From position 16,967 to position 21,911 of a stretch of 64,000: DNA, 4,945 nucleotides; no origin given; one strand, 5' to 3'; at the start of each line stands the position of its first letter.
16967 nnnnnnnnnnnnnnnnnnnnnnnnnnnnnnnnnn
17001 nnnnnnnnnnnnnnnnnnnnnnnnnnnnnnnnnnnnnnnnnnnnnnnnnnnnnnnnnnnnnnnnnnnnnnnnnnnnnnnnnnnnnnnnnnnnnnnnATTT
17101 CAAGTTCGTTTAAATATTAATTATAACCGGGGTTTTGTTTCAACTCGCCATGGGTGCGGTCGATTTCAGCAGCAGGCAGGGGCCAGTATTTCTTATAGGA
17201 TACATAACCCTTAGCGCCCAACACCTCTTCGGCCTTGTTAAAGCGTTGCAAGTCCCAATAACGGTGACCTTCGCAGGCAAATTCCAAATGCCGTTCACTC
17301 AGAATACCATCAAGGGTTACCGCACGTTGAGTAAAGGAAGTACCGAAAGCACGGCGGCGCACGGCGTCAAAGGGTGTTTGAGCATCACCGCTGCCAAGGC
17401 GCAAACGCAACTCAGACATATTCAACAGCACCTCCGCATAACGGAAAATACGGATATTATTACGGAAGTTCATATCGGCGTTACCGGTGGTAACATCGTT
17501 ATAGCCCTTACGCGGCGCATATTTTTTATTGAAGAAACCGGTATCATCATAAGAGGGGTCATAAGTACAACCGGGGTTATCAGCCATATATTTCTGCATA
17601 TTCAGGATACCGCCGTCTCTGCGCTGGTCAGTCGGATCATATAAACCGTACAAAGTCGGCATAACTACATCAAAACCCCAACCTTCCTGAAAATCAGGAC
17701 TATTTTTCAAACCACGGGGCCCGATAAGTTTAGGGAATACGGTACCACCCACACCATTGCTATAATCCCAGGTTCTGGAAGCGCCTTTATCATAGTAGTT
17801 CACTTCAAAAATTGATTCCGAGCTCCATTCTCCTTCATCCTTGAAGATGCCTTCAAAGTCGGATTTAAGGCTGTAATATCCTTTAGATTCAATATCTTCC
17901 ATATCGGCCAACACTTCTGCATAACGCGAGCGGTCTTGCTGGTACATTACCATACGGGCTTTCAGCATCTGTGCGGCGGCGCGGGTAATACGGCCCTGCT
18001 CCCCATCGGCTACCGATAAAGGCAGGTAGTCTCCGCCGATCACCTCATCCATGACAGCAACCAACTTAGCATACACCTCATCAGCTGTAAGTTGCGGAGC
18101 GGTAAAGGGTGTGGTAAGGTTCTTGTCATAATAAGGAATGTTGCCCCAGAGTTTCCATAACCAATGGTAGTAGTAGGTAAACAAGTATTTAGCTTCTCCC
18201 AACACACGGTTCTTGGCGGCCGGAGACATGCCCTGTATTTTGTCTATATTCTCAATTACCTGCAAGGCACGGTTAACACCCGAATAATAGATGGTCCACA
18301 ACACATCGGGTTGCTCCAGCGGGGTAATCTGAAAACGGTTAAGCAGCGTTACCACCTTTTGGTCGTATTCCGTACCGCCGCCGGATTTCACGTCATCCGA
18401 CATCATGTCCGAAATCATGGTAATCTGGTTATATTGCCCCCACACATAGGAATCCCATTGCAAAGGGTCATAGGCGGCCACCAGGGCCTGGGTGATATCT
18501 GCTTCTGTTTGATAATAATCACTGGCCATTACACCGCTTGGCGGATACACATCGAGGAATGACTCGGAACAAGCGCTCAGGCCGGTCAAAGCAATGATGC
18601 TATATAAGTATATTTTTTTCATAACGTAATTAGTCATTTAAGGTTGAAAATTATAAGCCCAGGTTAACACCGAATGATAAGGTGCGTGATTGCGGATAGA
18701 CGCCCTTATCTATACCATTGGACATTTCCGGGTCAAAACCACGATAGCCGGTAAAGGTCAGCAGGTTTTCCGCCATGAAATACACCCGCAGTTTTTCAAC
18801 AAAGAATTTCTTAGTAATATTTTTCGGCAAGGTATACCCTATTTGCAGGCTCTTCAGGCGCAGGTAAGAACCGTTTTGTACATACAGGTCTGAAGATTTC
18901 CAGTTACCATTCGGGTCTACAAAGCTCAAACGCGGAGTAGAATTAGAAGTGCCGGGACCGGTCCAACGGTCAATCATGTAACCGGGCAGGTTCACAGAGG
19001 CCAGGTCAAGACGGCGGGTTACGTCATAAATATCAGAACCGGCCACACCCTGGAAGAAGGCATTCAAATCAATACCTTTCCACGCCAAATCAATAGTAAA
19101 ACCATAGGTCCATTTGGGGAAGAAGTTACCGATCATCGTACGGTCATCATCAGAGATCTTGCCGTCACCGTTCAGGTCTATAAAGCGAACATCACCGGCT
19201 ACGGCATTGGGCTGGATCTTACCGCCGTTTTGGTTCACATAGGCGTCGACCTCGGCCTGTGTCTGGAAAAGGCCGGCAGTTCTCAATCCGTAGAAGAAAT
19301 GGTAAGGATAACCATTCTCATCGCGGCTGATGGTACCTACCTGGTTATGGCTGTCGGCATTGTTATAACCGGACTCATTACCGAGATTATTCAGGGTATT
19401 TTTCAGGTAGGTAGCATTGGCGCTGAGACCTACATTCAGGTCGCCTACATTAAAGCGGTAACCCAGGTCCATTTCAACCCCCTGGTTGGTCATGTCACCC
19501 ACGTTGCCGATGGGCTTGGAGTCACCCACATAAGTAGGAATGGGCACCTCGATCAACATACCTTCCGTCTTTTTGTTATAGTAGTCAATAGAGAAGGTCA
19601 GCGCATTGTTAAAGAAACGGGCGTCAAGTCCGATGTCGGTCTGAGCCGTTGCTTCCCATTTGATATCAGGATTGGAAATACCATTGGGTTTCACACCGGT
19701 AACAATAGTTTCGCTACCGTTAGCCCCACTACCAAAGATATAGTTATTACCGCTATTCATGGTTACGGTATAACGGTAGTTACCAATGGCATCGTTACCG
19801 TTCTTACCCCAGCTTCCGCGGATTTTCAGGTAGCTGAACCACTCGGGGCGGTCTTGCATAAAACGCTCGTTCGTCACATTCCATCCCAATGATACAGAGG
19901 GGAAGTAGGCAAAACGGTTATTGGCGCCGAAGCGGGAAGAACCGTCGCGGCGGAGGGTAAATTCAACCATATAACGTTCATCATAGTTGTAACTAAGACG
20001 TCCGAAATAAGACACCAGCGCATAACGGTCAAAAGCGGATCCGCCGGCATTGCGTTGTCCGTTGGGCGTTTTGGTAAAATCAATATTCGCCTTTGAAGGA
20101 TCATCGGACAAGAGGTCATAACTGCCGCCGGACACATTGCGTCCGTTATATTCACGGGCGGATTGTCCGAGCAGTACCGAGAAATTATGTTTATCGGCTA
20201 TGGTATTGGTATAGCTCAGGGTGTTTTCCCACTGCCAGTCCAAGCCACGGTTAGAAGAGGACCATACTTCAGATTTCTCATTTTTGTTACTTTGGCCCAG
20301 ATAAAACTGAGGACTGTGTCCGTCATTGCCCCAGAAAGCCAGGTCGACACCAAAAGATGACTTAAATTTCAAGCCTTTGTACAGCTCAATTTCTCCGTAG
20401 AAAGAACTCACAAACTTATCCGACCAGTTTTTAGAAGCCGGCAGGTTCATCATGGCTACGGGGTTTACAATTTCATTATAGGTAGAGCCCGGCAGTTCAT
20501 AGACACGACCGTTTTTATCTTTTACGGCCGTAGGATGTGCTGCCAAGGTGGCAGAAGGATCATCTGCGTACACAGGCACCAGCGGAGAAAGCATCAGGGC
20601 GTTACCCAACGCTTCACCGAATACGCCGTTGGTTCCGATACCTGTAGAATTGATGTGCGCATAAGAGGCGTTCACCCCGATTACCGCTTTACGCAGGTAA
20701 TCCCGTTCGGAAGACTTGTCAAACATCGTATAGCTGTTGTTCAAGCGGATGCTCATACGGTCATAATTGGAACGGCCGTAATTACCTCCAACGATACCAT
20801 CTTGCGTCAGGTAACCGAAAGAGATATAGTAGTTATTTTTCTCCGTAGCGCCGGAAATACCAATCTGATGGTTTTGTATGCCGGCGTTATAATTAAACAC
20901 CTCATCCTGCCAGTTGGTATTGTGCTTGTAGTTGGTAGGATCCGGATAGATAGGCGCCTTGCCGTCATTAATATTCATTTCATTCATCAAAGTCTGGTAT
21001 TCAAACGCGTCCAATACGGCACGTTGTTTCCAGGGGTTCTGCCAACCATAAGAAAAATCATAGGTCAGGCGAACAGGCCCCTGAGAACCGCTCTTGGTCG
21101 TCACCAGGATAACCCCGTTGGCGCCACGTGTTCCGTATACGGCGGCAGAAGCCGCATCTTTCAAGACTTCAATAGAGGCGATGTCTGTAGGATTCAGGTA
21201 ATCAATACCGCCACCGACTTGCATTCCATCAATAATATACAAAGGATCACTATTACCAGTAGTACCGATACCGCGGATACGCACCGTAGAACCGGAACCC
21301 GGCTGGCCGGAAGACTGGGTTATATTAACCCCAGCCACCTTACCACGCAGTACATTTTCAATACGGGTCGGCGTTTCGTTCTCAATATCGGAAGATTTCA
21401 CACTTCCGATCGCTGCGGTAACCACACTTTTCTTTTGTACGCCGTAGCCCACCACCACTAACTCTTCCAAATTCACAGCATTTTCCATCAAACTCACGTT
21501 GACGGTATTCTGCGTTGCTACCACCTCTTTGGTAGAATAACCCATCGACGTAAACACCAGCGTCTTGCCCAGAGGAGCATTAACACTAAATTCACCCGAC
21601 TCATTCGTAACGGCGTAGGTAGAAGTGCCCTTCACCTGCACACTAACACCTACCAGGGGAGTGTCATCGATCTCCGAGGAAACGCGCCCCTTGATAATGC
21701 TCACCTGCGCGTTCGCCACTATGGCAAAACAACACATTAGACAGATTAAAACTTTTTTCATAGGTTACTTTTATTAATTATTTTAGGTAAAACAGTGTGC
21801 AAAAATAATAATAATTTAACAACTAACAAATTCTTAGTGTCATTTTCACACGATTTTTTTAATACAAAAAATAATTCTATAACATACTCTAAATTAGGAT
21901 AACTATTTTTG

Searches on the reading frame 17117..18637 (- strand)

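Call 83: search_protein_families(library=pfam, proteins=[window:17117-18637:-], max_evalue=0.00001)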
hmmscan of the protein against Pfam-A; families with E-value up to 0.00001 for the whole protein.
window:17117-18637:- (506 aa): 2 families
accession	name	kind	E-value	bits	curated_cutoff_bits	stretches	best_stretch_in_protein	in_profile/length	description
PF07980.17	SusD_RagB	-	7.1e-29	101.8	23.1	1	274-476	2-244/297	SusD family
PF14322.12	SusD-like_3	-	1.2e-15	58.6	27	1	27-229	2-189/191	Starch-binding associating with outer membrane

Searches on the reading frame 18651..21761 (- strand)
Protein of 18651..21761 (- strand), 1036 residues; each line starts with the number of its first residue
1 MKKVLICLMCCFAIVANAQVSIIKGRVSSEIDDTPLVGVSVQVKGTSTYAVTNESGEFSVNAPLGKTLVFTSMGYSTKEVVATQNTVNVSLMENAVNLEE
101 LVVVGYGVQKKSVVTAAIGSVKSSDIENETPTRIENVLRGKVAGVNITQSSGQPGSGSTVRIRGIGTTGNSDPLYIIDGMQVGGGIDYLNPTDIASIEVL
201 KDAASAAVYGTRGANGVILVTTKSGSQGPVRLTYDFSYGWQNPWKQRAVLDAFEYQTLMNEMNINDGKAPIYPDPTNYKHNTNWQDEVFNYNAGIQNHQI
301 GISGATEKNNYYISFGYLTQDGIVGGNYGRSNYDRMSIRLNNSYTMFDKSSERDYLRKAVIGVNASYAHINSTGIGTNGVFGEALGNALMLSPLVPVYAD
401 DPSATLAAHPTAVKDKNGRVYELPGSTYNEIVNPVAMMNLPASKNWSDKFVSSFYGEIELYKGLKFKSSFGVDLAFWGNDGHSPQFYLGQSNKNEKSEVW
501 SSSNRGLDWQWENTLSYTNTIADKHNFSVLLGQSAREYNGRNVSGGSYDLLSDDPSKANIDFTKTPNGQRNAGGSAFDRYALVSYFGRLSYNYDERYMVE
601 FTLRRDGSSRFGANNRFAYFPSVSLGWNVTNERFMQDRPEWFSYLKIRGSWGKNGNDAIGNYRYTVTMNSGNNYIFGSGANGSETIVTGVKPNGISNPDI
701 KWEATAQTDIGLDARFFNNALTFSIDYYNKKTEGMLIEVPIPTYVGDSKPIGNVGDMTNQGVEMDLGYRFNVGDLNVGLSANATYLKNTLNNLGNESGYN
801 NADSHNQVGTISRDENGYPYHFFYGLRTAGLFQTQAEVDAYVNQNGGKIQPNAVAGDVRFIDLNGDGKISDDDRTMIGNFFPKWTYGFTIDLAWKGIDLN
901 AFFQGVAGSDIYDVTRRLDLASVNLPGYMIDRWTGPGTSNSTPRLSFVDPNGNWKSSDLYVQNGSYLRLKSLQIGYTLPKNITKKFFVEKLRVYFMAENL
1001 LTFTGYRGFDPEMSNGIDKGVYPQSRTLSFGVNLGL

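Call 83: search_protein_families(library=pfam, proteins=[window:18651-21761:-], max_evalue=0.00001)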
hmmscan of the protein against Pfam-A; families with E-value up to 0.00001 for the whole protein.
window:18651-21761:- (1036 aa): 3 families
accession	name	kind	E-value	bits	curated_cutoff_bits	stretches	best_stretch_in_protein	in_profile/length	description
PF07715.20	Plug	-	6.3e-19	68.9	23.9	1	113-217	4-107/107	TonB-dependent Receptor Plug Domain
PF13715.12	CarbopepD_reg_2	-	5.4e-15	55.6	32.2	1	23-103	1-88/88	CarboxypepD_reg-like domain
PF13620.12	CarboxypepD_reg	-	4.2e-07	30.7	32.3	1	23-86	2-76/82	Carboxypeptidase regulatory-like domain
